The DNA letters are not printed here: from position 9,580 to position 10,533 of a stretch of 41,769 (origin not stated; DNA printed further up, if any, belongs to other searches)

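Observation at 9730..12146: Three-gene secreted cluster coupling NPCNPC-repeat Cys/Met/His proteins to c-type cytochromes: candidate undescribed periplasmic metal/redox system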

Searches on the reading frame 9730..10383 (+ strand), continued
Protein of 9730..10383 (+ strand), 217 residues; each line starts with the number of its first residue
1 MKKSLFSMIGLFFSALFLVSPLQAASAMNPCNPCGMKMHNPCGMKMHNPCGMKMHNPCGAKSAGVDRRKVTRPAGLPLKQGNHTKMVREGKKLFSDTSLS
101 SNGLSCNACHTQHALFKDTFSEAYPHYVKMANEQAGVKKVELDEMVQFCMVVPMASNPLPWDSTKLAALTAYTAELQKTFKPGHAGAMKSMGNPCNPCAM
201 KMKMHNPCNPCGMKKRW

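Call 13: find_related_loci(query=A1, collection=genome_contigs, flank=10000)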
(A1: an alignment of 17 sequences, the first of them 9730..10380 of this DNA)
Query A1 (217 aa) in genome_contigs; peptide patterns used: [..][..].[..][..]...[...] (x = any residue, [..] = any of these).
169 stretches matched a pattern; 142 encode a relative of the query (tblastn E <= 1e-3); the best 80 are kept; 80 distinct loci.
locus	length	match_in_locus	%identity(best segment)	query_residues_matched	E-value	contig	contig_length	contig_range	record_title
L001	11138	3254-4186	75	1-217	3e-105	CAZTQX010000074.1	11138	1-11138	MAG TPA_asm: uncultured Gammaproteobacteria bacterium isolate binchicken_co253_25 genome assembly, contig: NODE_4269_len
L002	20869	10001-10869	54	7-215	1e-65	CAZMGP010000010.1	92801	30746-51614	MAG TPA_asm: uncultured Enterobacteriaceae bacterium isolate SRP093762_co1_12 genome assembly, contig: NODE_142_length_9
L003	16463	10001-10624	59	25-215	1e-61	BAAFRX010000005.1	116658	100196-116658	Ferrigenium sp. UT4 DNA, sequence05, whole genome shotgun sequence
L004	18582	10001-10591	57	28-214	5e-62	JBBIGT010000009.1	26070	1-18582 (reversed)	MAG: Comamonadaceae bacterium isolate FAS170219_bin_98 NODE_119_length_26070_cov_2.96843, whole genome shotgun sequence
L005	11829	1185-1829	53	5-217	2e-61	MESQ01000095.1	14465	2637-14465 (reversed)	MAG: Burkholderiales bacterium RIFOXYD12_FULL_59_19 rifoxyd3_full_scaffold_925, whole genome shotgun sequence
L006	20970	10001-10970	51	2-215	9e-61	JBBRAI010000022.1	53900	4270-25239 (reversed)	MAG: Burkholderiales bacterium isolate Co_metawrap_2285 Cmw_2285_k141_10616522_length_53900_cov_22.9967, whole genome sh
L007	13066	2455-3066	54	6-214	4e-60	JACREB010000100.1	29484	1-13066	MAG: Nitrosomonadales bacterium isolate NC_groundwater_1688_Pr3_B-0.1um_57_72 SR-2_scaffold_141_1605230, whole genome sh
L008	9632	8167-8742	57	26-214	4e-60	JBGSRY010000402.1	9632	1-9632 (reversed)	MAG: Rhodoferax sp. isolate JTS-AC37 k141_1085745, whole genome shotgun sequence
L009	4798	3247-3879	52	4-210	2e-60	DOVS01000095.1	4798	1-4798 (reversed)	MAG TPA_asm: Betaproteobacteria bacterium isolate UBA9220 contig_30016, whole genome shotgun sequence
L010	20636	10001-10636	52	5-214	5e-60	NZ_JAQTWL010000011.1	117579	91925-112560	MAG: Rhodoferax sp. isolate STC_11 NODE_375_length_117579_cov_5.521515_Sandtown_C, whole genome shotgun sequence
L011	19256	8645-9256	52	25-215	2e-59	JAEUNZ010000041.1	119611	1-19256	MAG: Dechloromonas sp. isolate new MAG-186 k141_1003442, whole genome shotgun sequence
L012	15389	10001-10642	52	7-215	3e-59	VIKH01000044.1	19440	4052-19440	MAG: Gallionellaceae bacterium isolate X1_MetaBAT.29 scaffold_1645, whole genome shotgun sequence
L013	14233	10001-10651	49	13-216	4e-59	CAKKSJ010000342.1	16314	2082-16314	Burkholderiales bacterium isolate Hainich-H52-bin064-1 genome assembly, contig: H52-bin064_1_Hain_H52_02um_R2_2337_lengt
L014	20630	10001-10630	53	7-214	1e-58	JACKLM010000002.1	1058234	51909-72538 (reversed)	MAG: Burkholderiaceae bacterium isolate HK-STAS-PROT-92 HK-STAS-PROT-92_2, whole genome shotgun sequence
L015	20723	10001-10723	50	5-214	2e-58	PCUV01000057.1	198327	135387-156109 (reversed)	MAG: Comamonadaceae bacterium CG12_big_fil_rev_8_21_14_0_65_59_15 CG12_8_21_14_0.65_scaffold_44_c, whole genome shotgun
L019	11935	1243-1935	48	9-217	7e-58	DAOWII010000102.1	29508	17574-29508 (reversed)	MAG TPA_asm: Chromatiales bacterium isolate CSMAG_2039 CSMAG_2039_k141_1806189_length_29508_cov_10.1504, whole genome sh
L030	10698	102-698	53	29-216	3e-56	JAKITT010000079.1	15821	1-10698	MAG: Candidatus Polarisedimenticolaceae bacterium isolate D96SM.bin.49 NODE_2766_length_15821_cov_5.662801, whole genome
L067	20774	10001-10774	47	29-215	5e-50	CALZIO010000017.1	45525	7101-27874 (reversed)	MAG: uncultured Chromatiaceae bacterium isolate FCS_M_Gamma_047.1 genome assembly, contig: NODE_38_length_45525_cov_13.7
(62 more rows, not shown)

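Call 20: find_encoding_contigs(protein=P0001, flank=10000, max_places=3)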
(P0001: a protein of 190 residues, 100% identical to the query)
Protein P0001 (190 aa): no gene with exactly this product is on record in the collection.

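Call 21: find_encoding_contigs(protein=P0012, flank=8000, max_places=3)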
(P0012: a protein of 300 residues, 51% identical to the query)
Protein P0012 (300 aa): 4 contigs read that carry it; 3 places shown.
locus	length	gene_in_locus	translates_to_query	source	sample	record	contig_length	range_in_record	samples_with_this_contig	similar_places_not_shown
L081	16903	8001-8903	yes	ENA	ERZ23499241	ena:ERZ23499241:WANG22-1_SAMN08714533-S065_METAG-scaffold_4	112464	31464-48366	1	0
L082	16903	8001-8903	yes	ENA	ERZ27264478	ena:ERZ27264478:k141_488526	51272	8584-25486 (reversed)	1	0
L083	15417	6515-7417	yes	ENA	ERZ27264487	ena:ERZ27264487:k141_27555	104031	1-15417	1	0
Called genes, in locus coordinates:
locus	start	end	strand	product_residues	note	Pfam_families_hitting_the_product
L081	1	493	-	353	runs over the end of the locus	PF00027:cNMP_binding, PF00581:Rhodanese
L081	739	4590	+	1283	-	PF12447:DUF3683, PF01565:FAD_binding_4, PF02913:FAD-oxidase_C, PF13183:Fer4_8, PF02754:CCG (faint), PF11880:DUF3400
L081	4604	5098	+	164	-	PF13302:Acetyltransf_3, PF00583:Acetyltransf_1, PF13673:Acetyltransf_10, PF13508:Acetyltransf_7, PF08445:FR47 (weak)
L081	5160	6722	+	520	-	PF13231:PMT_2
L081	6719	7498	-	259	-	PF01569:PAP2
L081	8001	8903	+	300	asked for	PF03150:CCP_MauG (faint), PF21342:SoxA-TsdA_cyt-c (weak)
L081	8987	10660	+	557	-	PF22113:Mtrc-MtrF_II-IV_dom (weak), PF02335:Cytochrom_C552 (faint), PF13435:Cytochrome_C554 (weak), PF00085:Thioredoxin (weak), PF13899:Thioredoxin_7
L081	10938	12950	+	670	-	PF00990:GGDEF, PF00563:EAL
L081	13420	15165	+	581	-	PF08448:PAS_4, PF13426:PAS_9 (weak), PF00512:HisKA, PF02518:HATPase_c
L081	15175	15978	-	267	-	PF03649:UPF0014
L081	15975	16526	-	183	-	PF00005:ABC_tran, PF02463:SMC_N (faint), PF13191:AAA_16 (weak), PF13401:AAA_22 (weak), PF13304:AAA_21 (faint)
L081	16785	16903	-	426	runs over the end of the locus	PF00909:Ammonium_transp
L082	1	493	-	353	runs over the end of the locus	PF00027:cNMP_binding, PF00581:Rhodanese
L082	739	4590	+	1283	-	PF12447:DUF3683, PF01565:FAD_binding_4, PF02913:FAD-oxidase_C, PF13183:Fer4_8, PF02754:CCG (faint), PF11880:DUF3400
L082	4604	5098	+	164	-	PF13302:Acetyltransf_3, PF00583:Acetyltransf_1, PF13673:Acetyltransf_10, PF13508:Acetyltransf_7, PF08445:FR47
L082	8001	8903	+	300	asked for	PF03150:CCP_MauG (faint), PF21342:SoxA-TsdA_cyt-c (weak)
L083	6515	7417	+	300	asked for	PF03150:CCP_MauG (faint), PF21342:SoxA-TsdA_cyt-c (weak)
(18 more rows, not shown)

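Call 34: find_encoding_contigs(protein=P0064, flank=8000, max_places=2)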
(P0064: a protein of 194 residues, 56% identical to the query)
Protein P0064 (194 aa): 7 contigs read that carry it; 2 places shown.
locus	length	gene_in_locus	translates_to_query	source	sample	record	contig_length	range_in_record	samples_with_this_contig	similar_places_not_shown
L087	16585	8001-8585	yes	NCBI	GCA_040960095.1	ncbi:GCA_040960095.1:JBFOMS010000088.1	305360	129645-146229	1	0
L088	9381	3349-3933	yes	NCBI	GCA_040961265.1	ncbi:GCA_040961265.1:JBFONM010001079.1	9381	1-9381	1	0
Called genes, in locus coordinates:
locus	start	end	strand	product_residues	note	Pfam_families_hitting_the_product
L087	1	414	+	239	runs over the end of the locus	-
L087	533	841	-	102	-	PF13663:DUF4148 (weak)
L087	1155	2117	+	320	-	PF11376:DUF3179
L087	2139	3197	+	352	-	PF04143:Sulf_transp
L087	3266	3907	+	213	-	PF04542:Sigma70_r2, PF08281:Sigma70_r4_2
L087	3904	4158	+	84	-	PF13490:zf-HC2 (weak)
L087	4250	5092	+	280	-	PF12852:Cupin_6, PF00165:HTH_AraC (faint), PF12833:HTH_18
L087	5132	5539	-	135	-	PF00376:MerR, PF13411:MerR_1, PF09278:MerR-DNA-bind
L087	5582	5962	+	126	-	PF02411:MerT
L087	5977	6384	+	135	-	PF03203:MerC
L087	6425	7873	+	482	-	PF00890:FAD_binding_2 (weak), PF01134:GIDA, PF01266:DAO (faint), PF07992:Pyr_redox_2, PF12831:FAD_oxidored (weak), PF13738:Pyr_redox_3, PF00070:Pyr_redox, PF02852:Pyr_redox_dim, +1 more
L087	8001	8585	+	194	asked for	PF03150:CCP_MauG, PF21342:SoxA-TsdA_cyt-c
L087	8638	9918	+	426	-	PF22113:Mtrc-MtrF_II-IV_dom (faint), PF13435:Cytochrome_C554 (weak)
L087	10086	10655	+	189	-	PF02627:CMD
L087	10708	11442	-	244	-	PF02683:DsbD_TM, PF13386:DsbD_2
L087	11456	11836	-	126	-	PF00085:Thioredoxin, PF13899:Thioredoxin_7 (weak), PF13098:Thioredoxin_2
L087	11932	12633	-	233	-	PF22308:DUF6969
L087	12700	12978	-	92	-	-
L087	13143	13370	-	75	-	-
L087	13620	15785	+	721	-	PF09335:VTT_dom, PF13450:NAD_binding_8 (faint), PF01134:GIDA (weak), PF01266:DAO (faint), PF07992:Pyr_redox_2, PF13738:Pyr_redox_3, PF00070:Pyr_redox, PF02852:Pyr_redox_dim, +1 more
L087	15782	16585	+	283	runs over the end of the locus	PF05708:Peptidase_C92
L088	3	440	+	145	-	?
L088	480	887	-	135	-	PF00376:MerR, PF13411:MerR_1, PF09278:MerR-DNA-bind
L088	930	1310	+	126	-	PF02411:MerT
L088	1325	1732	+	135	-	PF03203:MerC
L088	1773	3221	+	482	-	PF00890:FAD_binding_2 (weak), PF01134:GIDA, PF01266:DAO (faint), PF07992:Pyr_redox_2, PF12831:FAD_oxidored (weak), PF13738:Pyr_redox_3, PF00070:Pyr_redox, PF02852:Pyr_redox_dim, +1 more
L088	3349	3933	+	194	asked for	PF03150:CCP_MauG, PF21342:SoxA-TsdA_cyt-c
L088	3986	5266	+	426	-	PF22113:Mtrc-MtrF_II-IV_dom (faint), PF13435:Cytochrome_C554 (weak)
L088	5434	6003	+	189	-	PF02627:CMD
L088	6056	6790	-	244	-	PF02683:DsbD_TM, PF13386:DsbD_2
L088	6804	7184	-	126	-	PF00085:Thioredoxin, PF13899:Thioredoxin_7 (weak), PF13098:Thioredoxin_2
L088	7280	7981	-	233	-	PF22308:DUF6969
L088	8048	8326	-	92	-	-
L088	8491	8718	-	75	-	-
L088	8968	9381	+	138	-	?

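Call 35: find_encoding_contigs(protein=P0036, flank=8000, max_places=1)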
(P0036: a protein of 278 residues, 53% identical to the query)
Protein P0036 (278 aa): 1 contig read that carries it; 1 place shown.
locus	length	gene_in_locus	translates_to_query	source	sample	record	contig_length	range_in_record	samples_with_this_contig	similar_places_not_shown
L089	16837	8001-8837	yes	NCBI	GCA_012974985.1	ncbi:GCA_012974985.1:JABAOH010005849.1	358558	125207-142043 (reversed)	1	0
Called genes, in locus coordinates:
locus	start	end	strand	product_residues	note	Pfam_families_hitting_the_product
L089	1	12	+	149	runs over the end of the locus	-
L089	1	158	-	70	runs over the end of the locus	-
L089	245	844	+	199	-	-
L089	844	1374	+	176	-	PF00578:AhpC-TSA, PF08534:Redoxin, PF00085:Thioredoxin, PF13098:Thioredoxin_2 (weak), PF13905:Thioredoxin_8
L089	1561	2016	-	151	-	PF00293:NUDIX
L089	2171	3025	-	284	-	PF00702:Hydrolase, PF12710:HAD, PF13419:HAD_2, PF13242:Hydrolase_like (weak)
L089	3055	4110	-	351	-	PF08240:ADH_N, PF16912:Glu_dehyd_C, PF00107:ADH_zinc_N, PF13602:ADH_zinc_N_2 (weak)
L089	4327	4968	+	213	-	PF00753:Lactamase_B, PF23023:Anti-Pycsar_Apyc1 (weak), PF12706:Lactamase_B_2 (faint)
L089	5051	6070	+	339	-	PF00135:COesterase, PF20434:BD-FAE, PF07859:Abhydrolase_3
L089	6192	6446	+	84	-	-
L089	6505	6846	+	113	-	-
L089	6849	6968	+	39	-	-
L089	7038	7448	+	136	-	PF01663:Phosphodiest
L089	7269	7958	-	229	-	-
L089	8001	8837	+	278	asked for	PF21342:SoxA-TsdA_cyt-c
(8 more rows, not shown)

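Call 36: find_encoding_contigs(protein=P0075, flank=8000, max_places=1)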
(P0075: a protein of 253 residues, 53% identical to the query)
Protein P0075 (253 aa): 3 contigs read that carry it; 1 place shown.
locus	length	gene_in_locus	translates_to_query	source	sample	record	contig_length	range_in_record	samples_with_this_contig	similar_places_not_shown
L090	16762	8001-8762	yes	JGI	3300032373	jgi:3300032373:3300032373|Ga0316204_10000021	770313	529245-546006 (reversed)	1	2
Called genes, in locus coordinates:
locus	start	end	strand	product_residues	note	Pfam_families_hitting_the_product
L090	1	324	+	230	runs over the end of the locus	PF01323:DSBA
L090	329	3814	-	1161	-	PF17757:UvrB_inter, PF02559:CarD_TRCF_RID, PF00270:DEAD, PF04851:ResIII, PF22590:Cas3-like_C_2 (faint), PF00271:Helicase_C, PF03461:TRCF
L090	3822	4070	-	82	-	PF03937:Sdh5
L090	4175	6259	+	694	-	PF17191:RecG_wedge, PF00270:DEAD, PF04851:ResIII, PF00271:Helicase_C, PF19833:RecG_dom3_C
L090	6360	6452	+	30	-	-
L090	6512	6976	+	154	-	-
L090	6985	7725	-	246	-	PF03781:FGE-sulfatase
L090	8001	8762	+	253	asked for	PF03150:CCP_MauG (weak), PF21342:SoxA-TsdA_cyt-c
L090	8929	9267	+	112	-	-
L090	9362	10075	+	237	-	PF22308:DUF6969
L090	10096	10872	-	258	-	PF04367:DUF502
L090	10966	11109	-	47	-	-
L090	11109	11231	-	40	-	-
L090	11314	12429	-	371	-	-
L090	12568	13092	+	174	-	PF01842:ACT (faint), PF13740:ACT_6 (faint)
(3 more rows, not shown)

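Call 41: search_dna_similar(query=window:9730-10380:+, collection=plasmids, mode=protein, max_rows=20)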
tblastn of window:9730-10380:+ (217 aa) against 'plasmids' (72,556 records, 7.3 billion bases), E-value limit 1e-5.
Records with a match: 1; places in all: 1; records where one place covers at least 80% of the query: 0.
Best place of each record, by identity: <60% 1.
By first word of the organism name: Cupriavidus 1.
By predicted mobility (MOB-suite, as given by PLSDB): non-mobilizable 1.
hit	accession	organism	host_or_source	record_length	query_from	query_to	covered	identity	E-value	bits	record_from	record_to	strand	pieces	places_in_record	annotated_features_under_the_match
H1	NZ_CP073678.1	Cupriavidus sp. KK10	Isolate,A bacterial consortium from ...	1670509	114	182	32%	56.5%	7e-18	89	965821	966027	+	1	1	none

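Call 42: get_annotated_region(hit=H1, flank=9000)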
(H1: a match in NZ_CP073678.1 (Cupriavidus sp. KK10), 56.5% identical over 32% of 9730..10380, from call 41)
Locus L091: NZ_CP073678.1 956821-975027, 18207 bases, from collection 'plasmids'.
description: Cupriavidus sp. KK10 plasmid p1, complete sequence
organism: Cupriavidus sp. KK10 (NCBI taxid 1478019)
taxonomy: Bacteria; Pseudomonadota; Betaproteobacteria; Burkholderiales; Burkholderiaceae; Cupriavidus; Cupriavidus sp. KK10
host: -; source: Isolate,A bacterial consortium from cattle pasture soil, USA; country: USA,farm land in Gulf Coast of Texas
typing (MOB-suite, as given by PLSDB): non-mobilizable; mating-pair formation MPF_T
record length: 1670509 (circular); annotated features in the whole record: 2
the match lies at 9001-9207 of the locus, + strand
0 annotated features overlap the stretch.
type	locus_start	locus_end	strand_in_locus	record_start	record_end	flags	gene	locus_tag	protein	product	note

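Call 58: predict_structure(alignment_id=A3)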
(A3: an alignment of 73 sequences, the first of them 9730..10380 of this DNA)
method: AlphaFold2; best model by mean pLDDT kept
length: 217 residues; sequences in the alignment: 73
mean_pLDDT: 75.1   pTM: 0.65
mean pLDDT of the five models: 75.1, 74.6, 74.5, 74.1, 74.0
residues with pLDDT >= 90: 110; 70-90: 11; 50-70: 42; < 50: 54
segments of 3 or more residues with pLDDT < 50: 1-3, 7-49, 214-216
pLDDT, mean of each block of 10 residues (from residue 1): 47 45 43 43 46 51 83 97 98 98 94 89 95 95 97 95 98 97 71 59 52 50
secondary structure, 60 per line:
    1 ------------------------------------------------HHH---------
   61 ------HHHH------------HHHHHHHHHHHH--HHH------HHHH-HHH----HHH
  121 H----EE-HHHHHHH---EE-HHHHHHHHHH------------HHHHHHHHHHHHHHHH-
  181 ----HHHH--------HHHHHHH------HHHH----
elements in order: H67-70 H83-94 H106-109 H118-121 H129-135 H142-151 H164-179 H185-188 H197-203 H210-213

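Call 63: fold_search(model_id=the predicted structure, library=pdb)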
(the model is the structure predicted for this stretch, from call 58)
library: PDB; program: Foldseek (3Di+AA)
matches with E <= 10: 59; with E <= 0.001: 1
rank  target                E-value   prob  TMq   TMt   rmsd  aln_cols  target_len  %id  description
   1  4wq7                  6.5e-04  1.00  0.37  0.36  10.0       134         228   22  Thiosulfate dehydrogenase (TsdA) from Allochromatium vinosum - "as isolated" form (released 2015-02-18)
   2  5lo9_B                1.2e-03  1.00  0.36  0.18   9.3       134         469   22  Thiosulfate dehydrogenase (TsdBA) from Marichromatium purpuratum - "as isolated" form (released 2016-10-12)
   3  4wqc                  1.3e-03  1.00  0.37  0.35  10.0       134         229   22  Thiosulfate dehydrogenase (TsdA) from Allochromatium vinosum - K208N mutant (released 2015-02-18)
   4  4v2k                  1.3e-03  1.00  0.37  0.35  10.3       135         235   21  Crystal structure of the thiosulfate dehydrogenase TsdA in complex with thiosulfate (released 2015-02-18)
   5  4wqd                  1.5e-03  1.00  0.37  0.36  10.0       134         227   22  Thiosulfate dehydrogenase (TsdA) from Allochromatium vinosum - K208G mutant (released 2015-02-18)
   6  4wqa                  1.7e-03  1.00  0.37  0.35   9.2       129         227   22  Thiosulfate dehydrogenase (TsdA) from Allochromatium vinosum - tetrathionate co-crystallization (released 2015-02-18)
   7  4wq9                  1.9e-03  1.00  0.37  0.35   8.8       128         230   22  Thiosulfate dehydrogenase (TsdA) from Allochromatium vinosum - dithionite soak (released 2015-02-18)
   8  4wq8                  1.9e-03  1.00  0.37  0.36   9.1       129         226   22  Thiosulfate dehydrogenase (TsdA) from Allochromatium vinosum - tetrathionate soak (released 2015-02-18)
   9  3oa8_A                5.1e-02  1.00  0.35  0.34   8.7       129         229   19  Diheme SoxAX (released 2011-05-18)
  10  3ocd_A                6.6e-02  0.99  0.33  0.32   5.1       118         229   18  Diheme SoxAX - C236M mutant (released 2011-05-18)
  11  1h31_A                1.5e-01  1.00  0.34  0.28   2.9       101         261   19  Oxidised SoxAX complex from Rhodovulum sulfidophilum (released 2002-11-07)
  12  2c1d_A                2.3e-01  0.99  0.34  0.28   3.1        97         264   16  Crystal structure of SoxXA from P. pantotrophus (released 2005-10-06)
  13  6f0k_E                6.9e-01  0.23  0.26  0.30  16.3       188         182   14  Alternative complex III (released 2018-05-09)
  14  5c2v_C                8.5e-01  0.51  0.35  0.25  15.7       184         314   15  Kuenenia stuttgartiensis Hydrazine Synthase (released 2015-10-14)
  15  3svw_A                1.1e+00  0.69  0.31  0.21   6.8       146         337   19  Crystal Structure of the P107V-MauG/pre-Methylamine Dehydrogenase Complex (released 2012-05-02)
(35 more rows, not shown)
